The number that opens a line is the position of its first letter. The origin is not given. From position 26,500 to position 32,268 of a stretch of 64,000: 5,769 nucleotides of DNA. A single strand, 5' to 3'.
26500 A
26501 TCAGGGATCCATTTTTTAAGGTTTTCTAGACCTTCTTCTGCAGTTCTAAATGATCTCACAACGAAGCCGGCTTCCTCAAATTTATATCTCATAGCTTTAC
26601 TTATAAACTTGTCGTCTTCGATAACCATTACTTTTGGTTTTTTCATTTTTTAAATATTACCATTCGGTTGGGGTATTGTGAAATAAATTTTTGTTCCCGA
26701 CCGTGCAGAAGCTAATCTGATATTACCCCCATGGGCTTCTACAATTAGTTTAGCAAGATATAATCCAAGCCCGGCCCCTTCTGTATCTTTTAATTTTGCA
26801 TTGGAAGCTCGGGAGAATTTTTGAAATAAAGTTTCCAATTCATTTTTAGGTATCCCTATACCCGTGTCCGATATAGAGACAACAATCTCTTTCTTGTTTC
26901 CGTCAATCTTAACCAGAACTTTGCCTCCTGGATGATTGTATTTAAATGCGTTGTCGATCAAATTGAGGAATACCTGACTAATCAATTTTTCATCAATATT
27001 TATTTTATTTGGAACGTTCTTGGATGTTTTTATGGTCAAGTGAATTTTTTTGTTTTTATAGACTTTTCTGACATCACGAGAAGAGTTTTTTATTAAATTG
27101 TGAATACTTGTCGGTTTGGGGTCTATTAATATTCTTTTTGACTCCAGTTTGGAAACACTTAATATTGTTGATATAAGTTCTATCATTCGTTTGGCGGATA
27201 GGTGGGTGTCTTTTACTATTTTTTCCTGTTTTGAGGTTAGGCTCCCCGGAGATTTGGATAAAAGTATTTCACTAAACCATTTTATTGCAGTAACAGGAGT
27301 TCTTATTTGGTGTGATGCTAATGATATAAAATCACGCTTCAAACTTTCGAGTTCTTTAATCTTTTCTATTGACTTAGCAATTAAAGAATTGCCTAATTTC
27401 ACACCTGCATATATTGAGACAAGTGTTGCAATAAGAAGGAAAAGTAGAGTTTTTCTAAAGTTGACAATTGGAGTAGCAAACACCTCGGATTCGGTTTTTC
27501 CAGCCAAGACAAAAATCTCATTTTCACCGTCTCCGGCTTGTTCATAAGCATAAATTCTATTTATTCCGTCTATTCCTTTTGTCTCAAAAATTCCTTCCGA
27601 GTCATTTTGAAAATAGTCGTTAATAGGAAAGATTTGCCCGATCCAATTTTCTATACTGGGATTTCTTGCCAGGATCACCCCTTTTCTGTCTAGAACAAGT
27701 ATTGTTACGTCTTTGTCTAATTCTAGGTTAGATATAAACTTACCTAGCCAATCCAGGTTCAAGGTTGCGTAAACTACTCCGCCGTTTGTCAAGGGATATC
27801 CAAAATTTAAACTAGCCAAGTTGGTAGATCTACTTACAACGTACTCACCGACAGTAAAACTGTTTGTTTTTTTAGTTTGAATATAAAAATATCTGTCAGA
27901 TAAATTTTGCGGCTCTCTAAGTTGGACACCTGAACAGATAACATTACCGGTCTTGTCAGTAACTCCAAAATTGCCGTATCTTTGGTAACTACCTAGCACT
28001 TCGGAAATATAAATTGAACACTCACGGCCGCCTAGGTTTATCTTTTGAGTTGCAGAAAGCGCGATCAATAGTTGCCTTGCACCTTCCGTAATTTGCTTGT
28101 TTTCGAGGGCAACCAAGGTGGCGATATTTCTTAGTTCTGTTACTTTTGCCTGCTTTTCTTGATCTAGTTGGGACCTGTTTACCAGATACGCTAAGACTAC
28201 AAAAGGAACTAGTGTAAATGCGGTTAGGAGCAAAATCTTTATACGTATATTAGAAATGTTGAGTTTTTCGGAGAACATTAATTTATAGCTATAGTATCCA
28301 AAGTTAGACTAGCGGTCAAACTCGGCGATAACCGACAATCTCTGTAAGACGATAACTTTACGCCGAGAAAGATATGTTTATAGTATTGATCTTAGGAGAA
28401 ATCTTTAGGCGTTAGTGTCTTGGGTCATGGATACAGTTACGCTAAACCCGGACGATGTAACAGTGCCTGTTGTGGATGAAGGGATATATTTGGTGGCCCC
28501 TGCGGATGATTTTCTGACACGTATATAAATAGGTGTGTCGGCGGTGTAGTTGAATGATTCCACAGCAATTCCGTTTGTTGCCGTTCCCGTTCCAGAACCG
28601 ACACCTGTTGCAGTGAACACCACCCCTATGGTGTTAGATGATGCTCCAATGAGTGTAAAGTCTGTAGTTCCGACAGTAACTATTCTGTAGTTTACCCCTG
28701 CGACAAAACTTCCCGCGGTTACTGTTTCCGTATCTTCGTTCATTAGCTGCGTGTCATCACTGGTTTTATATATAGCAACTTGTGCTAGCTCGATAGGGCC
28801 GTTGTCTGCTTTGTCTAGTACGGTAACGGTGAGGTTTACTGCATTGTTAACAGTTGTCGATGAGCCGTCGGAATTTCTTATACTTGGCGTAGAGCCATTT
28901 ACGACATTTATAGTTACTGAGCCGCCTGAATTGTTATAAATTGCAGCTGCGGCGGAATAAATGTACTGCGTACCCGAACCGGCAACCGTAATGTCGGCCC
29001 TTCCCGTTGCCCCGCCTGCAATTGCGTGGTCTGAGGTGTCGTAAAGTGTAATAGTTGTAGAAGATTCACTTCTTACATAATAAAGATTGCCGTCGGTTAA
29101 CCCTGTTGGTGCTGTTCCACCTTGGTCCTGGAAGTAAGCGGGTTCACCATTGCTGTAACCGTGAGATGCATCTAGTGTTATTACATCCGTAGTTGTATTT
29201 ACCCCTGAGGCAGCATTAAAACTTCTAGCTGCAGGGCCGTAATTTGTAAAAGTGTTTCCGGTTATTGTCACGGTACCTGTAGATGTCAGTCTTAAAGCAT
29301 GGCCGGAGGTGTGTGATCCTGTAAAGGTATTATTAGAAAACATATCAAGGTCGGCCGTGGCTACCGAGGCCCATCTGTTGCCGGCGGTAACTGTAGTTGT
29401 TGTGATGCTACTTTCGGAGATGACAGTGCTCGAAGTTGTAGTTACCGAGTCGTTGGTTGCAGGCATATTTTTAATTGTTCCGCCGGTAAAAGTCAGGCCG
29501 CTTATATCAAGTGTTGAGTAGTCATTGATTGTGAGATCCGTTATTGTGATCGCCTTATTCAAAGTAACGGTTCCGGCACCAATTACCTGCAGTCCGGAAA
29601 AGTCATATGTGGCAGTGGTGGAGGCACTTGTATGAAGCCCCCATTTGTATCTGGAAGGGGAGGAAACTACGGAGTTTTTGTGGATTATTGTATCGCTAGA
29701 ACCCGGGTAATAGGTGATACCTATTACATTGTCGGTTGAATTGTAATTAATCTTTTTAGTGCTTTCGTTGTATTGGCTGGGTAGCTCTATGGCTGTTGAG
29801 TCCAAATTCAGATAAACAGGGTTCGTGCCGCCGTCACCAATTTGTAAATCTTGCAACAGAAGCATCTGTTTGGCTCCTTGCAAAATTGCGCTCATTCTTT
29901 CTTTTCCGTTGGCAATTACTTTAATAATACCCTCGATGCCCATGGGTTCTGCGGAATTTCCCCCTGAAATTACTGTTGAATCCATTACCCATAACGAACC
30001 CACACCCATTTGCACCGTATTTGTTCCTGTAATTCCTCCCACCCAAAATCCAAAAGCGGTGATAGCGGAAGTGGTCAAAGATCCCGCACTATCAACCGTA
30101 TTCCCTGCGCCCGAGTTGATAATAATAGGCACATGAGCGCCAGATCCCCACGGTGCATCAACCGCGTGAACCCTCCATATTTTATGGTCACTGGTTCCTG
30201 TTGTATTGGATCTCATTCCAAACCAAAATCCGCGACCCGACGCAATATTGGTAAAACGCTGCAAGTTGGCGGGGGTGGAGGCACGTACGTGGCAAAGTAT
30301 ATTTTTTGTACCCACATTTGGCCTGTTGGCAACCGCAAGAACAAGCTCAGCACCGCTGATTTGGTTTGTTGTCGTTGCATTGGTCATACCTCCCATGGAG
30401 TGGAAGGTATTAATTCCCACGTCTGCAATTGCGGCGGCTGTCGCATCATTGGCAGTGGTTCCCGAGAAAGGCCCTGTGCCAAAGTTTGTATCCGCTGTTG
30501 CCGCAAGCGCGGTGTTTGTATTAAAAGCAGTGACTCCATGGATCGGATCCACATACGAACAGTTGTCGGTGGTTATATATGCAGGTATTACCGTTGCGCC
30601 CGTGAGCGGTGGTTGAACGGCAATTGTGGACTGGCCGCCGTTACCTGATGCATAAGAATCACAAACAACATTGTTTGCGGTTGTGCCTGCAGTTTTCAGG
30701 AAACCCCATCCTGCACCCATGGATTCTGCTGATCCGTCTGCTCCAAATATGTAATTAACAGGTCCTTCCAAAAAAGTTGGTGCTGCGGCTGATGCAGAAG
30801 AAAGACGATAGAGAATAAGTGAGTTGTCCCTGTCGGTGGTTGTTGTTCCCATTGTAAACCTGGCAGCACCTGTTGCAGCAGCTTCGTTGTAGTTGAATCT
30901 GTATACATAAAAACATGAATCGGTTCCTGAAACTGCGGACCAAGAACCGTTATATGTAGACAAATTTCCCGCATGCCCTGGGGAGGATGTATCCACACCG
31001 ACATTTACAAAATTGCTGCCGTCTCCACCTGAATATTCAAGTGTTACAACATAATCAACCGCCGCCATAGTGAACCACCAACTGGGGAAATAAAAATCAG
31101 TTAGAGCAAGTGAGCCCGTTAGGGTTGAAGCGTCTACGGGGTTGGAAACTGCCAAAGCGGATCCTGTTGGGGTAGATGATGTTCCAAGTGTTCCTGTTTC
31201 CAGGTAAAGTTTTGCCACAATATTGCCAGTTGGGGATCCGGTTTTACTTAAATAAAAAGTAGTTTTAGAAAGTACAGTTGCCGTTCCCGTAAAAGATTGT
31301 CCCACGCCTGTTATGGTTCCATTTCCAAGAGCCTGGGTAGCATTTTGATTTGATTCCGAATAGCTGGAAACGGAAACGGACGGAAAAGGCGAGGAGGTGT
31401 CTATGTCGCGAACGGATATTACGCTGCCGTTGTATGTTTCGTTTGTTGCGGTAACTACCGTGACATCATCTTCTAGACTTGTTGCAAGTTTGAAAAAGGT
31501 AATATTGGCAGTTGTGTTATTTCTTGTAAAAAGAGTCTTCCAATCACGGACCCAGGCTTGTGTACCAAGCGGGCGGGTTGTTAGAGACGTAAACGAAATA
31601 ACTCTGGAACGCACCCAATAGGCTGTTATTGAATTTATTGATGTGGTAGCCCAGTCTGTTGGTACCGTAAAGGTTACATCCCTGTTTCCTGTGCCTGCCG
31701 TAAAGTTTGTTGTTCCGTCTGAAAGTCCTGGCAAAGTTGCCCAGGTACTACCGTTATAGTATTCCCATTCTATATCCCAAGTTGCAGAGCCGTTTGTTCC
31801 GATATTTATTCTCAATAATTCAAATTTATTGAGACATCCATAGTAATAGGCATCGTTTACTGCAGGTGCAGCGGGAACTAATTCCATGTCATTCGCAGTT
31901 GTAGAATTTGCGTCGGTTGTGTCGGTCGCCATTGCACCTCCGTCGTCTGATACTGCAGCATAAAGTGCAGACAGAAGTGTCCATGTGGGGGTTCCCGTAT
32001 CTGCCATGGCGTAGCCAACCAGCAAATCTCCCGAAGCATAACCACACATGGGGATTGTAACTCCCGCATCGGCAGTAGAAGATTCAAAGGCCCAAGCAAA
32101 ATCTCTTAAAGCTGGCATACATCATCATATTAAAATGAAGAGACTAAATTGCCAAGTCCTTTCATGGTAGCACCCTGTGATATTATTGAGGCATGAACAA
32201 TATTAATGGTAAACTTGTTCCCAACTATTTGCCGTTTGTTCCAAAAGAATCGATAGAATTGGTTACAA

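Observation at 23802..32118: Two giant paralogues with conserved termini and divergent cores flanking a two-component system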

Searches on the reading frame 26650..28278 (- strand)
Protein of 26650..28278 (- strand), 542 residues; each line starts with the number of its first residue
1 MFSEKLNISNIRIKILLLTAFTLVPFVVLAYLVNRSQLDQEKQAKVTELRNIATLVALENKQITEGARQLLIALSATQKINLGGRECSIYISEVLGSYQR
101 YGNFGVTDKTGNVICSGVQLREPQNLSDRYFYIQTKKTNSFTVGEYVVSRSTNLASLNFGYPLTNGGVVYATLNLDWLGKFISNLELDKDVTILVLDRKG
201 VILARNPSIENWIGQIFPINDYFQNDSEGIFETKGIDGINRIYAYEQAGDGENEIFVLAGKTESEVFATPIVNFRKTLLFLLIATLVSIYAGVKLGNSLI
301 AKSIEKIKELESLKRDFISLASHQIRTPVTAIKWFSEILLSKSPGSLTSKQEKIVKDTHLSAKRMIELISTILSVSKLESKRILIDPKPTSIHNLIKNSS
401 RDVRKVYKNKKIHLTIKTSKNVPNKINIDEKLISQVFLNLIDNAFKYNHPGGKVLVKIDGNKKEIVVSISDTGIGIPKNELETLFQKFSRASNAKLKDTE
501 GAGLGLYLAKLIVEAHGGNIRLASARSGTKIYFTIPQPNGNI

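Call 6: search_protein_families(library=pfam, proteins=[window:26650-28278:-], max_evalue=0.01)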
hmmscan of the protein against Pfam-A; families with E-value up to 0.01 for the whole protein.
window:26650-28278:- (542 aa): 7 families
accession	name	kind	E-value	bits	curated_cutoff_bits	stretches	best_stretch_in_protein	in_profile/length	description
PF02518.31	HATPase_c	-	1.7e-27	96.5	26.4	1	429-538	2-110/111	Histidine kinase-, DNA gyrase B-, and HSP90-like ATPase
PF00512.31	HisKA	-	1.4e-13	51.1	26.9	1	314-380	2-65/66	His Kinase A (phospho-acceptor) domain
PF02743.24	dCache_1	-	2.2e-11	44.2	45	1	70-208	51-184/240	Cache domain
PF13589.12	HATPase_c_3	-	0.00022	21.7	25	1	436-513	6-84/137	Histidine kinase-, DNA gyrase B-, and HSP90-like ATPase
PF22588.2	dCache_1_like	-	0.0035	17.9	27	1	180-247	6-78/89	Histidine kinase sensor domain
PF13581.12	HATPase_c_2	-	0.0039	17.6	27.4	1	442-516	41-112/127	Histidine kinase-like ATPase domain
PF14501.12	HATPase_c_5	-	0.0048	17.2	22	0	433-524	6-90/102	GHKL domain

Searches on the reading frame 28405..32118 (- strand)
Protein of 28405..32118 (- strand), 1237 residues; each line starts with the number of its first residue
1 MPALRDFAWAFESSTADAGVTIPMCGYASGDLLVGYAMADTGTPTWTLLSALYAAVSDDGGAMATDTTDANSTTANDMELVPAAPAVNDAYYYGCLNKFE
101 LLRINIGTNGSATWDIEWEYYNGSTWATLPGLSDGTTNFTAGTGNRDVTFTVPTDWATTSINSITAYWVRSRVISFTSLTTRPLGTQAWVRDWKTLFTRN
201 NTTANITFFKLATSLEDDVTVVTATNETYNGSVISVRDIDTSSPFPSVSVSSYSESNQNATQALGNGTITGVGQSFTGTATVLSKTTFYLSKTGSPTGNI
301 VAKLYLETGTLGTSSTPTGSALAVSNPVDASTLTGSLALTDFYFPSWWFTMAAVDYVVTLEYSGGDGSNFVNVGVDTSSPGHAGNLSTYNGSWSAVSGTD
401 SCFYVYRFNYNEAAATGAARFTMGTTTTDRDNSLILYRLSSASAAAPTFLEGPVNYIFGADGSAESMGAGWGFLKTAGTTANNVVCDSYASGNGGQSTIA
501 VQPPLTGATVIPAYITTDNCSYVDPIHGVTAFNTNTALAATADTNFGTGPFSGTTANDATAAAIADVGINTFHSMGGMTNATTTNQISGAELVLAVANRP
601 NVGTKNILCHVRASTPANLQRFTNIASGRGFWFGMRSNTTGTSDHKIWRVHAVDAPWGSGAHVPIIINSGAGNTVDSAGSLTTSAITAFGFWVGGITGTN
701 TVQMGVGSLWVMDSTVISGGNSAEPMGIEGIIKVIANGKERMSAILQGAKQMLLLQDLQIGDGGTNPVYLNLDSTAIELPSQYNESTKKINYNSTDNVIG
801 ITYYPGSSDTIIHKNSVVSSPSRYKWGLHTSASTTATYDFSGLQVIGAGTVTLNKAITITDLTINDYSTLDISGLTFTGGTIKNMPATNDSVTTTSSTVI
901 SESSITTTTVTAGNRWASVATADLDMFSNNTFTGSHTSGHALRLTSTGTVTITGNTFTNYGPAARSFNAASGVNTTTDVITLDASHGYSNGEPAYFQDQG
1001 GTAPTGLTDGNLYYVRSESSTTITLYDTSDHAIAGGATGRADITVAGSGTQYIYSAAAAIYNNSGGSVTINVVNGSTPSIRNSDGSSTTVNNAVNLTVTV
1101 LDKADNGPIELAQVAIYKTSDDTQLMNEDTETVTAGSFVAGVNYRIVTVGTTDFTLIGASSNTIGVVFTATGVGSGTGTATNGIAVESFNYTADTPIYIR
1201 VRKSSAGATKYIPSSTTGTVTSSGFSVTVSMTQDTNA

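Call 6: search_protein_families(library=pfam, proteins=[window:28405-32118:-], max_evalue=0.01)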
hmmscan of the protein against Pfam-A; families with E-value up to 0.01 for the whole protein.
window:28405-32118:- (1237 aa): 0 families

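Call 7: search_protein_families(library=phrogs, proteins=[window:28405-32118:-], max_evalue=0.01)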
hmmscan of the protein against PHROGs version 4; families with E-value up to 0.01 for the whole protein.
window:28405-32118:- (1237 aa): 0 families

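Call 10: search_solved_structures(query=window:28405-32118:-, max_evalue=1)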
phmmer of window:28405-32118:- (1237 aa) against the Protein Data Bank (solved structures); distinct sequences matched with E-value up to 1: 4.
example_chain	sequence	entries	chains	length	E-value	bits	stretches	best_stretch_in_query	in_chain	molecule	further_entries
1lrt_A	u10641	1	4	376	0.0068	17.4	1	1130-1203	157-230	INOSINE-5'-MONOPHOSPHATE DEHYDROGENASE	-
1pvn_A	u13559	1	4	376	0.0072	17.3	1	1130-1203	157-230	Inosine-5'-monophosphate dehydrogenase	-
1ak5_A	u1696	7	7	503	0.01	16.8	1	1130-1203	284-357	INOSINE-5'-MONOPHOSPHATE DEHYDROGENASE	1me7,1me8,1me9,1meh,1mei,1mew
8ebc_A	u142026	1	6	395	0.12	13.2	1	1127-1203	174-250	Lmo0132 protein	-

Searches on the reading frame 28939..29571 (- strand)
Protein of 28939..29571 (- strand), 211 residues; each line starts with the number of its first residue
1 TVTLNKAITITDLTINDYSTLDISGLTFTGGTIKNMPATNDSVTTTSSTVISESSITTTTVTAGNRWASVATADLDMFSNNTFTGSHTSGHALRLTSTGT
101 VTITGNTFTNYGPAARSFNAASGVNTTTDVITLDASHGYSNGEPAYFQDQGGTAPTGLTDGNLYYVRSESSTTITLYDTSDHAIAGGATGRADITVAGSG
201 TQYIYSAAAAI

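Call 63: search_protein_families(library=pfam, proteins=[window:28939-29571:-], max_evalue=1)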
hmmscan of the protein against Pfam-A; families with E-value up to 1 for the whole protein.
window:28939-29571:- (211 aa): 1 family
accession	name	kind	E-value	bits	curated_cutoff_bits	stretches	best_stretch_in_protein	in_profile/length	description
PF13229.12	Beta_helix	-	0.038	14.1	25.9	2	78-142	13-68/158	Right handed beta helix region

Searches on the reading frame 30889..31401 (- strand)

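Call 63: search_protein_families(library=pfam, proteins=[window:30889-31401:-], max_evalue=1)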
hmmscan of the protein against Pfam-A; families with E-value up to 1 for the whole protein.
window:30889-31401:- (171 aa): 1 family
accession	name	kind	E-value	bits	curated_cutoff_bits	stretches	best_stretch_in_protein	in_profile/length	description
PF07675.18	Cleaved_Adhesin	-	0.11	12.9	21.4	0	125-160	23-58/174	Cleaved Adhesin Domain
